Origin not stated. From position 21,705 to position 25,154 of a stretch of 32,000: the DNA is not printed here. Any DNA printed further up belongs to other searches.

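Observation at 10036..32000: Large hybrid NRPS-PKS assembly line whose terminal gene is one 5,983-aa protein with 18 recognisable domains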

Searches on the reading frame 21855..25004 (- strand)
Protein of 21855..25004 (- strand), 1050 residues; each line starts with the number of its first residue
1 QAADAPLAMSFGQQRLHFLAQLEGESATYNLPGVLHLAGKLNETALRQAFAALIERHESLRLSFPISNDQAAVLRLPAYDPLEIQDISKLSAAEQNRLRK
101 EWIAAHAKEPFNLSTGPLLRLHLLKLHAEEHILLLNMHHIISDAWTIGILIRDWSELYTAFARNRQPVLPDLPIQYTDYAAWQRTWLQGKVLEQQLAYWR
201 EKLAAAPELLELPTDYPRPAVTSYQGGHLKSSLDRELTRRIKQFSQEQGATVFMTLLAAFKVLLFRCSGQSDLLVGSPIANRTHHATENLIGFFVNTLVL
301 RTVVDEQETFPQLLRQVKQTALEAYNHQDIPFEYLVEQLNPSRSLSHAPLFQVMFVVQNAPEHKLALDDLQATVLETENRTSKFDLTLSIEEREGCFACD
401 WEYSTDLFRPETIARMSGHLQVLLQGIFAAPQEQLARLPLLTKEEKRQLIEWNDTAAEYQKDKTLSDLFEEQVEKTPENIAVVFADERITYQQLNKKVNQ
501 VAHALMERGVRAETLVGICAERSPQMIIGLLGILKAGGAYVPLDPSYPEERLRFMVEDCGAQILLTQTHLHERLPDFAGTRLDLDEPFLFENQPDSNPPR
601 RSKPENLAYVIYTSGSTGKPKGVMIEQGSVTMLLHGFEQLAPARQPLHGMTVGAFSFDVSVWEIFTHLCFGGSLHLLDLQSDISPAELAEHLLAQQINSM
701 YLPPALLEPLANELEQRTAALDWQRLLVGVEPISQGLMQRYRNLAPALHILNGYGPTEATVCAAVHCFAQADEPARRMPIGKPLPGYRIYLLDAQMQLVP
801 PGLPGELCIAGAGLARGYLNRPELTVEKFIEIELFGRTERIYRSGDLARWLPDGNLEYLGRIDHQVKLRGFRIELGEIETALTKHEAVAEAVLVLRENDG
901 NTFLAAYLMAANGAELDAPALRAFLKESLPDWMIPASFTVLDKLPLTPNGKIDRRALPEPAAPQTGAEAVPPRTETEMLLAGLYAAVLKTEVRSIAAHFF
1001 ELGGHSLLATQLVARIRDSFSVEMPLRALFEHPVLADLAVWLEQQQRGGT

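Call 47: search_protein_families(library=pfam, proteins=[window:21855-25004:-], max_evalue=0.00001)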
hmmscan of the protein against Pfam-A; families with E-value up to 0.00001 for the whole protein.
window:21855-25004:- (1050 aa): 4 families
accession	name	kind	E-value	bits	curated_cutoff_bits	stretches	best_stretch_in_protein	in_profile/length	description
PF00668.25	Condensation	-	1.6e-118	396.7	30.6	1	8-449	6-455/456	Condensation domain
PF00501.34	AMP-binding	-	7.8e-88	295.3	29.9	1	469-819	1-384/384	AMP-binding enzyme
PF00550.31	PP-binding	-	1.6e-13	51.1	20.8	1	980-1039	3-64/67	Phosphopantetheine attachment site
PF13193.12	AMP-binding_C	-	2.3e-10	41.7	24.5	1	877-951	1-76/76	AMP-binding enzyme C-terminal domain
